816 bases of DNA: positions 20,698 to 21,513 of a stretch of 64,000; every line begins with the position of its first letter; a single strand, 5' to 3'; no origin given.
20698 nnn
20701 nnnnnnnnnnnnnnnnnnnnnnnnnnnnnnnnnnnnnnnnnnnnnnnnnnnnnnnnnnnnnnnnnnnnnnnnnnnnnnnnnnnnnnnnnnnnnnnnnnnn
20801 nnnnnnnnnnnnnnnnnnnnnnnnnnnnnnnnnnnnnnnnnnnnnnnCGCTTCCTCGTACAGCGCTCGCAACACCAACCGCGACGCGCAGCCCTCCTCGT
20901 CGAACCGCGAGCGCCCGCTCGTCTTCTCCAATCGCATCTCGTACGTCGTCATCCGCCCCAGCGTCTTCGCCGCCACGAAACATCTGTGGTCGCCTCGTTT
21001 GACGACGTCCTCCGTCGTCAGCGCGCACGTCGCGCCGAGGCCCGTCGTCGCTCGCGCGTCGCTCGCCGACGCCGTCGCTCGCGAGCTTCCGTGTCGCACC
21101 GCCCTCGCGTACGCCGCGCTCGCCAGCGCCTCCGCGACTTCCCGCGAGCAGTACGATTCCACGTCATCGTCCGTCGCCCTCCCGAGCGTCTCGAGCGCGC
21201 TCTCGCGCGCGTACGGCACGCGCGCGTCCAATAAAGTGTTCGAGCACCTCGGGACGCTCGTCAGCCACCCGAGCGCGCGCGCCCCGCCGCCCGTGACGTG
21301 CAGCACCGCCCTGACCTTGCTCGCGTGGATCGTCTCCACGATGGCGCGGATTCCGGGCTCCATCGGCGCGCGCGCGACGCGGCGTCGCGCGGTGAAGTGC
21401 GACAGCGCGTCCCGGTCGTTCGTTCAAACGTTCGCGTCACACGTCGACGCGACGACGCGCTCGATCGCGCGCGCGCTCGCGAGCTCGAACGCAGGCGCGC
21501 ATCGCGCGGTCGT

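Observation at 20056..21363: Single ORF fusing a CinA-C/PncC-like domain to a NadD/NMNAT-like adenylyltransferase: a possible two-step NMN -> NaMN -> NaAD module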

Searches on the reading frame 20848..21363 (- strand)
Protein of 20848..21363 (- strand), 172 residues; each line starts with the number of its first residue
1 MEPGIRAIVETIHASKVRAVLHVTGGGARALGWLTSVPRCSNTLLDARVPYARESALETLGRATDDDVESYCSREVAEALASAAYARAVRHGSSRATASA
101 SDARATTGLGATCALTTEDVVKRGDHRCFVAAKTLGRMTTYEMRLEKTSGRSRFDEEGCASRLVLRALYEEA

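Call 11: search_solved_structures(query=A2, max_evalue=10, show_alignments=4)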
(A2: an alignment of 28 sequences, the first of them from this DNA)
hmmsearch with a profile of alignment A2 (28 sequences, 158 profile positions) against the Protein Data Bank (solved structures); distinct sequences matched with E-value up to 10: 7.
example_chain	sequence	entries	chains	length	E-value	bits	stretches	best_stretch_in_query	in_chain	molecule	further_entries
2a9s_A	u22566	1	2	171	0.0053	19.9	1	26-98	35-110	competence/damage-inducible protein CinA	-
4cta_A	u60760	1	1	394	0.0066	19.6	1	31-82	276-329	CINA-LIKE PROTEIN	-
4ct8_A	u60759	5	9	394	0.0067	19.6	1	31-82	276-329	CINA-LIKE PROTEIN | CINA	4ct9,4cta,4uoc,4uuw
4uux_A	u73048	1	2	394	0.0067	19.6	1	31-82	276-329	CINA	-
8sbm_A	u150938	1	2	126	0.49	13.5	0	33-52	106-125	GAF domain-containing protein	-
5h1s_N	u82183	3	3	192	0.95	12.6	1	35-75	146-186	50S ribosomal protein L15 | protein L15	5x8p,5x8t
3j7a_T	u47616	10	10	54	1.2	12.2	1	106-140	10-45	40S ribosomal protein uS14 | 40S ribosomal protein S29 | 40S ribosomal protein S29, putative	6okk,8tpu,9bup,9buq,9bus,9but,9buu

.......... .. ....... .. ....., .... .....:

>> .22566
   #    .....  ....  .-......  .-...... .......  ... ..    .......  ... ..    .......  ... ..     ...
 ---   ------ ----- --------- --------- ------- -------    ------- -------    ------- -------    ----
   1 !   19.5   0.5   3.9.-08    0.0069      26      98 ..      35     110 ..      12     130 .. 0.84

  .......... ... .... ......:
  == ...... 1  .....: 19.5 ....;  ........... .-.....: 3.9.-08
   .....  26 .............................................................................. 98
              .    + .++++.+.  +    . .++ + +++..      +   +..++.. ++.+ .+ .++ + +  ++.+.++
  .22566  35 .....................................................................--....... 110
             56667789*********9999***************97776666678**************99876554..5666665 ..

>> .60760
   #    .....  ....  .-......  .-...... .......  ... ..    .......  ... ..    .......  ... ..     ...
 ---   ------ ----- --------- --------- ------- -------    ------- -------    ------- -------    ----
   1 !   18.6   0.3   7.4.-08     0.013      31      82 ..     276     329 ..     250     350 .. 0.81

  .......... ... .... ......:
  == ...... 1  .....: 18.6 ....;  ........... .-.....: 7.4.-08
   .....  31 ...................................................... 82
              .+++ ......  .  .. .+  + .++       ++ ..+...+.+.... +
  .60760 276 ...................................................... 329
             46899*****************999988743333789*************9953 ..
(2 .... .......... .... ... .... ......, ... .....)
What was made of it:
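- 20848..21363 (-): N-terminal CinA-fold domain (residues 1-172). Profile search against PDB (call 11).
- Checked: A profile of the N-domain family finds CinA proteins as its four best PDB matches (call 11).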

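Call 12: search_protein_families(library=pfam, alignment_id=A2, max_evalue=10)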
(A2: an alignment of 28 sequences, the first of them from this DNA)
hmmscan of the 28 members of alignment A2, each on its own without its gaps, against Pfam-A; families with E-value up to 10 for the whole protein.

A. member 1, seq(172 aa): 0 families

B. families by the number of members that match (of 28 scanned): 14 families
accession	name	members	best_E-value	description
PF02464.23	CinA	22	5.1e-06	Competence-damaged protein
PF00897.23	Orbi_VP7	1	0.0076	Orbivirus inner capsid protein VP7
PF09281.16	Taq-exonuc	1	0.0096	Taq polymerase, exonuclease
PF10975.14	DUF2802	1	0.012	Protein of unknown function (DUF2802)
PF01208.23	URO-D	1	0.023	Uroporphyrinogen decarboxylase (URO-D)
PF08989.15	DUF1896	1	0.075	Domain of unknown function (DUF1896)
PF07637.16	PSD5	1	0.082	Protein of unknown function (DUF1595)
PF20256.3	MoCoBD_2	1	0.091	Molybdopterin cofactor-binding domain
PF05410.19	Peptidase_C31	1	0.12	Porcine arterivirus-type cysteine proteinase alpha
PF20550.3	DUF6764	1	0.13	Family of unknown function (DUF6764)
PF13604.12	AAA_30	1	0.18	AAA domain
PF24961.1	NfeD_membrane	1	0.19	NfeD integral membrane domain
PF15141.11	UQCC3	1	0.2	Ubiquinol-cytochrome-c reductase complex assembly factor 3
PF01024.24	Colicin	1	1.9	Colicin pore forming domain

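Call 46: search_protein_representatives(alignment_id=A2)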
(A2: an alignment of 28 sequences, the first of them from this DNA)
Query: 28 sequences, 158 profile positions. Proteins with E-value up to 0.001 (for the whole library): 3564; up to 1e-10: 2699; up to 1e-30: 791. The best 150 are listed.
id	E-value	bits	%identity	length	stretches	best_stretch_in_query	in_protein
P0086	4.3e-62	225.0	-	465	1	1-158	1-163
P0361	2.1e-61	222.7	-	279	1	1-158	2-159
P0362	3.7e-61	221.9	-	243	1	2-158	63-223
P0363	3.0e-60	218.9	-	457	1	1-158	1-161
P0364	1.1e-59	217.1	-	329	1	1-158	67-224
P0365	2.4e-59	216.0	-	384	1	1-158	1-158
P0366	2.5e-58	212.7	-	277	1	4-158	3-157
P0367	2.7e-58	212.6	-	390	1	4-157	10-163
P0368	3.1e-58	212.4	-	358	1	4-157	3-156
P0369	4.0e-58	212.0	-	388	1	2-158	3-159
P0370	5.2e-58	211.7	-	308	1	1-158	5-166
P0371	5.7e-57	208.3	-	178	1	1-157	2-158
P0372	9.3e-57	207.6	-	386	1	4-158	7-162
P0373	2.8e-56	206.1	-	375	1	1-158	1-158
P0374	5.1e-56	205.2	-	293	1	1-157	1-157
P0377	7.8e-55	201.4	-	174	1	1-157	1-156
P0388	3.3e-53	196.1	-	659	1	1-157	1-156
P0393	6.4e-53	195.1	-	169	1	1-157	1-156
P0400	4.1e-52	192.5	-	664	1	1-158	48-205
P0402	8.0e-52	191.6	-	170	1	1-158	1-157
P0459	1.6e-48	180.8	-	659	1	6-158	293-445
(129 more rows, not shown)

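Call 74: find_encoding_contigs(protein=P0377, flank=4000, max_places=3)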
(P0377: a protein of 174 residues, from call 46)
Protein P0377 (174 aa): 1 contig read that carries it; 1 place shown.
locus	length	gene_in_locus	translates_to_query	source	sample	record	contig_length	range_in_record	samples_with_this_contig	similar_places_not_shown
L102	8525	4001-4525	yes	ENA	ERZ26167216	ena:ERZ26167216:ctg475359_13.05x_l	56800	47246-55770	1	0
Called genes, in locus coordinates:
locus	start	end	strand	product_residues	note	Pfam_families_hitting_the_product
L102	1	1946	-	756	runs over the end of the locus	PF04879:Molybdop_Fe4S4 (weak), PF00384:Molybdopterin, PF01568:Molydop_binding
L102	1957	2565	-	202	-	PF14522:Cytochrome_C7 (faint), PF14537:Cytochrom_c3_2 (faint)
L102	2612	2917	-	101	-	-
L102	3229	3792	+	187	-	PF04982:TM_HPP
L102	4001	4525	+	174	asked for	-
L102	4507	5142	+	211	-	PF01467:CTP_transf_like (weak)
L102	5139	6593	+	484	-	PF20695:UbiD_N, PF01977:UbiD, PF20696:UbiD_C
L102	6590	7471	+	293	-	PF01040:UbiA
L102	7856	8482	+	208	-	PF02441:Flavoprotein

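Call 75: find_encoding_contigs(protein=P0393, flank=4000, max_places=3)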
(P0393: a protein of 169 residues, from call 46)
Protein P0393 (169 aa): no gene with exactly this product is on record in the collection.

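Call 76: find_encoding_contigs(protein=P0402, flank=4000, max_places=3)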
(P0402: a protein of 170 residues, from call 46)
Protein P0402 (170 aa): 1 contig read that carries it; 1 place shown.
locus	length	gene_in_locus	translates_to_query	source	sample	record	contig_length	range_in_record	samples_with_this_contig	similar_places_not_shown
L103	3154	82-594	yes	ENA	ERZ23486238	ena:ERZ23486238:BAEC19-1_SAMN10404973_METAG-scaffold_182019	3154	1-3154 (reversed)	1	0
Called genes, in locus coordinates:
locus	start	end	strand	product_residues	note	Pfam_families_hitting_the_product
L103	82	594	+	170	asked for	PF02464:CinA (weak)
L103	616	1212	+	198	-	PF01467:CTP_transf_like (weak)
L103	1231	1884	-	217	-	-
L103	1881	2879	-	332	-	PF02463:SMC_N, PF13175:AAA_15, PF13476:AAA_23, PF13555:AAA_29 (weak), PF13304:AAA_21, PF13175:AAA_15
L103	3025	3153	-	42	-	?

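Call 81: search_protein_families(library=pfam, proteins=[P0388, P0400, P0459], max_evalue=0.001)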
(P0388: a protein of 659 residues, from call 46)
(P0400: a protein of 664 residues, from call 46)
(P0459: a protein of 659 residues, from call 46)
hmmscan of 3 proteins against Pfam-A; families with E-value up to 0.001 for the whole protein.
P0388 (659 aa): 1 family
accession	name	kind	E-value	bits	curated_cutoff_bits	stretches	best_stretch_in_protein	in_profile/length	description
PF01467.32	CTP_transf_like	-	0.00078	20.1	21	0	212-237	1-26/133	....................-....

P0400 (664 aa): 0 families

P0459 (659 aa): 11 families
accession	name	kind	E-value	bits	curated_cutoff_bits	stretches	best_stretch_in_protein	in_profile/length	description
PF00515.34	TPR_1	-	1.2e-14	53.9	27.8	0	78-102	3-27/34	Tetratricopeptide repeat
PF07719.23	TPR_2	-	7.9e-12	44.8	27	0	49-74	8-33/34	Tetratricopeptide repeat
PF13181.12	TPR_8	-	1.9e-11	43.6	25.7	0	77-104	2-29/34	Tetratricopeptide repeat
PF13174.12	TPR_6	-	2.1e-10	41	26.3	0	78-107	2-31/33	Tetratricopeptide repeat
PF13424.12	TPR_12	-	6.2e-10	39.6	30.1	2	78-141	5-67/77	Tetratricopeptide repeat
PF01467.32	CTP_transf_like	-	4.5e-09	37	21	1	493-655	1-132/133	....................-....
PF13374.12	TPR_10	-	4.8e-08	33.2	27.5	0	204-233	1-30/42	Tetratricopeptide repeat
PF13432.12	TPR_16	-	1.6e-06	28.9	32.7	1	49-103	4-58/65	Tetratricopeptide repeat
PF13431.12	TPR_17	-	0.00012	22.5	24.4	0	65-96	2-33/34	Tetratricopeptide repeat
PF14559.12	TPR_19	-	0.00016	22.4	25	1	52-108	1-57/68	Tetratricopeptide repeat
PF02464.23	CinA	-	0.00077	19.6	23.5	0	294-371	7-89/155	Competence-damaged protein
